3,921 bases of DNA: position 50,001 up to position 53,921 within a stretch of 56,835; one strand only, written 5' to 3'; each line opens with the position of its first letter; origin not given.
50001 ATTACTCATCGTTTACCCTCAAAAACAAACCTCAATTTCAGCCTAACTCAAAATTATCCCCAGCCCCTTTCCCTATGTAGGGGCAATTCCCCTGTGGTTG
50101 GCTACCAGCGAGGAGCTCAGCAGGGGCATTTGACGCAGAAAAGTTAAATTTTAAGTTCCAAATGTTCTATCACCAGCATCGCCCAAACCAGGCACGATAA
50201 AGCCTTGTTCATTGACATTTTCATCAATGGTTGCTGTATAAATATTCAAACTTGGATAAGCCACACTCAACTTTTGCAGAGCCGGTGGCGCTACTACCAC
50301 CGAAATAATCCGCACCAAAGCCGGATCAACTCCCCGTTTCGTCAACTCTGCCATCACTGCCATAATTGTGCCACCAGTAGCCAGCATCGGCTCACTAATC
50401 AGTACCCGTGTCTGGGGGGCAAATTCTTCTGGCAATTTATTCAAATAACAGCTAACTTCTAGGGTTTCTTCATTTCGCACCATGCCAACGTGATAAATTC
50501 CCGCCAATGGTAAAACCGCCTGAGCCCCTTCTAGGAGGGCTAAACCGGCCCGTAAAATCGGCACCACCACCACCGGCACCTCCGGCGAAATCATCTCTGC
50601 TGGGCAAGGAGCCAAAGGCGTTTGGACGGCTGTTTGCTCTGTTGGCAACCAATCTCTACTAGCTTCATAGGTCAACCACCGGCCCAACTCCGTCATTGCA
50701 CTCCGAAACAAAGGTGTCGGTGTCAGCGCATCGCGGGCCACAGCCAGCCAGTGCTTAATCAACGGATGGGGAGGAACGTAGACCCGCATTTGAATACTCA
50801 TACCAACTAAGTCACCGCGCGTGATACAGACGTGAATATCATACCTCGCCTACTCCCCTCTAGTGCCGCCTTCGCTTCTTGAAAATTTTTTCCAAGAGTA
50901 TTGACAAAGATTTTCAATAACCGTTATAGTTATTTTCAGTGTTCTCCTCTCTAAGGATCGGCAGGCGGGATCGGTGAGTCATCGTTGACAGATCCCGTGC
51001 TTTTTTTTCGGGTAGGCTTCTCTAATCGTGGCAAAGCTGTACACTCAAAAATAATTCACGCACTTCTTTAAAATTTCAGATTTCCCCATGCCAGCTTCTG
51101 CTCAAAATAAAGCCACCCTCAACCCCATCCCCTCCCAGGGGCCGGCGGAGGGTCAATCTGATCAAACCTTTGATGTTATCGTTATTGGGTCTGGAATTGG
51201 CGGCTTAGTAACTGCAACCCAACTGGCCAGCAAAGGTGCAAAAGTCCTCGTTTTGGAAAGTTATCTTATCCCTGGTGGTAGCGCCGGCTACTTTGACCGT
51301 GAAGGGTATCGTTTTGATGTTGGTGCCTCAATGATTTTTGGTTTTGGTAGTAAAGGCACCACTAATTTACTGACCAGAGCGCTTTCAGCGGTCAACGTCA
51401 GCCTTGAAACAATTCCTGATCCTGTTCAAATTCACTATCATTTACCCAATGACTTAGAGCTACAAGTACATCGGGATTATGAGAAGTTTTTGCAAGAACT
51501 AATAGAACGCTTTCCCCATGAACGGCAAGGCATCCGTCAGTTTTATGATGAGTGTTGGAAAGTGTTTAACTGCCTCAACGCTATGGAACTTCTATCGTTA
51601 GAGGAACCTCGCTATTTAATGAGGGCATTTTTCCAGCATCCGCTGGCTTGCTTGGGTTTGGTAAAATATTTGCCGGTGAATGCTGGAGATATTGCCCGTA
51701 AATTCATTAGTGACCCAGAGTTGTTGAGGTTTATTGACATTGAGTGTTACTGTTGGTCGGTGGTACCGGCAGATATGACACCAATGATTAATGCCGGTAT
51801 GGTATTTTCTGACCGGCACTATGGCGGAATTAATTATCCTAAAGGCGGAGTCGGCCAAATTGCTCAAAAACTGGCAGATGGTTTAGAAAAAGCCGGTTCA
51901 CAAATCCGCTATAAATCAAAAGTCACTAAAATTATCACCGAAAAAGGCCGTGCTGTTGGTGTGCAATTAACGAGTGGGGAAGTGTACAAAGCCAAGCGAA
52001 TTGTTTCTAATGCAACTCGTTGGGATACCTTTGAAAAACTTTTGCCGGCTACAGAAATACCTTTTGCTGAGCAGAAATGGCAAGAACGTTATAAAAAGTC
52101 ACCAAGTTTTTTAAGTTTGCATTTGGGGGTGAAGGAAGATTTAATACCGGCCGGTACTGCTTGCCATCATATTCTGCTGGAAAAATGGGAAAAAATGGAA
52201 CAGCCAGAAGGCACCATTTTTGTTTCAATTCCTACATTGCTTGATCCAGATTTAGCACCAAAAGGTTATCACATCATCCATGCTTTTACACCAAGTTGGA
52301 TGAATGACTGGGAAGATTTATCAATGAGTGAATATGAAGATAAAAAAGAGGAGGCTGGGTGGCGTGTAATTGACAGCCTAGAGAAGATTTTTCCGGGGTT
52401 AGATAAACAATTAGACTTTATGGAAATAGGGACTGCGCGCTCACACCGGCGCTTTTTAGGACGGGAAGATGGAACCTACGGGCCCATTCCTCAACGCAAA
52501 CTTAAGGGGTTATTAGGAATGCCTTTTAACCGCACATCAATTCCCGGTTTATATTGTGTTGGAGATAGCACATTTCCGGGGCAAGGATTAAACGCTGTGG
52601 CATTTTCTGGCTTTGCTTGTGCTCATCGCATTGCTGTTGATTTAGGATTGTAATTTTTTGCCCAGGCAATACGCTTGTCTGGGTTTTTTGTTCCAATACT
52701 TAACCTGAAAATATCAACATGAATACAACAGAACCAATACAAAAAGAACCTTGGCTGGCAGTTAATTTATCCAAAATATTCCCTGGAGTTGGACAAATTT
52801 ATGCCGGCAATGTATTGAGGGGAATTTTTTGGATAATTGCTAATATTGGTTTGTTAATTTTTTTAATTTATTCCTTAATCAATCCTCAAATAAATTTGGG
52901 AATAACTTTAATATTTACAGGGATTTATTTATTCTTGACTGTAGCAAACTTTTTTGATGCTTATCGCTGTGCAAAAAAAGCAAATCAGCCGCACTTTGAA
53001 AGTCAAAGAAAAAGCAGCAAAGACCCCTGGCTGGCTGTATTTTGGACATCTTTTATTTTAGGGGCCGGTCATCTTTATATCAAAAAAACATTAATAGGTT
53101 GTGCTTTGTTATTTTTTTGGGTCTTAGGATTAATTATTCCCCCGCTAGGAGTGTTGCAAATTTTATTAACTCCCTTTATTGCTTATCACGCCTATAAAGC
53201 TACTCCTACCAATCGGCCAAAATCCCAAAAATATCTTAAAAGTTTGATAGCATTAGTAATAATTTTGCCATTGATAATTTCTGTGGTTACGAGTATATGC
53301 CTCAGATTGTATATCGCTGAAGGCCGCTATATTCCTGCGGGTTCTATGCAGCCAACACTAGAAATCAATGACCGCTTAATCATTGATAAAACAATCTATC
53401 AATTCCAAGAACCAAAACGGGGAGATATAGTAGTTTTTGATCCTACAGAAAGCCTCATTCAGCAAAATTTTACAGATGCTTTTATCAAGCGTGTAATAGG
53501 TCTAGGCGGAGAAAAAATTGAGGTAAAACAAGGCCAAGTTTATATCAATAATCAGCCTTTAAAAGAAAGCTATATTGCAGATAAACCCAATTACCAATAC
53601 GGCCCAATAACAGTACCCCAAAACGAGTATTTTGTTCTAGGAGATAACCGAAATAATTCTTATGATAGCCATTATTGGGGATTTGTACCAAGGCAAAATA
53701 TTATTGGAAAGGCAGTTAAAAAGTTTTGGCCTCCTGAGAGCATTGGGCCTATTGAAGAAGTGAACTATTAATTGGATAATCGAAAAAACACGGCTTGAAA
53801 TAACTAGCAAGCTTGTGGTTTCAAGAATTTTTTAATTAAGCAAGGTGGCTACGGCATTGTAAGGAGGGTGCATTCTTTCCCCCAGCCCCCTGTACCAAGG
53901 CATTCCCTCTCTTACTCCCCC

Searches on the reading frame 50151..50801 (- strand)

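Call 90: search_protein_families(library=pfam, proteins=[window:50151-50801:-], max_evalue=0.00001)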
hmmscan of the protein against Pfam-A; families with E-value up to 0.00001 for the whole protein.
window:50151-50801:- (216 aa): 2 families
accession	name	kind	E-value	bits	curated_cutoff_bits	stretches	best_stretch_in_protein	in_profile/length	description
PF14681.12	UPRTase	-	5.8e-69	232.1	27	1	9-216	1-206/206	Uracil phosphoribosyltransferase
PF00156.33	Pribosyltran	-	6.1e-06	26.1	26.3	0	75-179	29-133/158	Phosphoribosyl transferase domain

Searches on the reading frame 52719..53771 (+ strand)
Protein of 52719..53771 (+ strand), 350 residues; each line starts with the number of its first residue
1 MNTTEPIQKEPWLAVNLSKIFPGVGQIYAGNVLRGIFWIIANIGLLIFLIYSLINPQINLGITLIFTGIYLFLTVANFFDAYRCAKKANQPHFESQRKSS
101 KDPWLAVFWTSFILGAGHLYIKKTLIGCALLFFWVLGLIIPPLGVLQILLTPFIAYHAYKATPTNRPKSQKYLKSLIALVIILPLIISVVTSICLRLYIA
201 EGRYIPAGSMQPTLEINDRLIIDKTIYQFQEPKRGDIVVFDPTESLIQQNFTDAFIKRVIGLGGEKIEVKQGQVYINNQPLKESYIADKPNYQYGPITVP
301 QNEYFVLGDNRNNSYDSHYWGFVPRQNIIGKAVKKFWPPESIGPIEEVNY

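Call 90: search_protein_families(library=pfam, proteins=[window:52719-53771:+], max_evalue=0.00001)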
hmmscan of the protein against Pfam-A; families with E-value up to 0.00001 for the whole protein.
window:52719-53771:+ (350 aa): 1 family
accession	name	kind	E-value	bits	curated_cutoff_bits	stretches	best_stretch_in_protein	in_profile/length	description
PF10502.14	Peptidase_S26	-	6.9e-51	173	22.9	1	183-337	6-168/168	Signal peptidase, peptidase S26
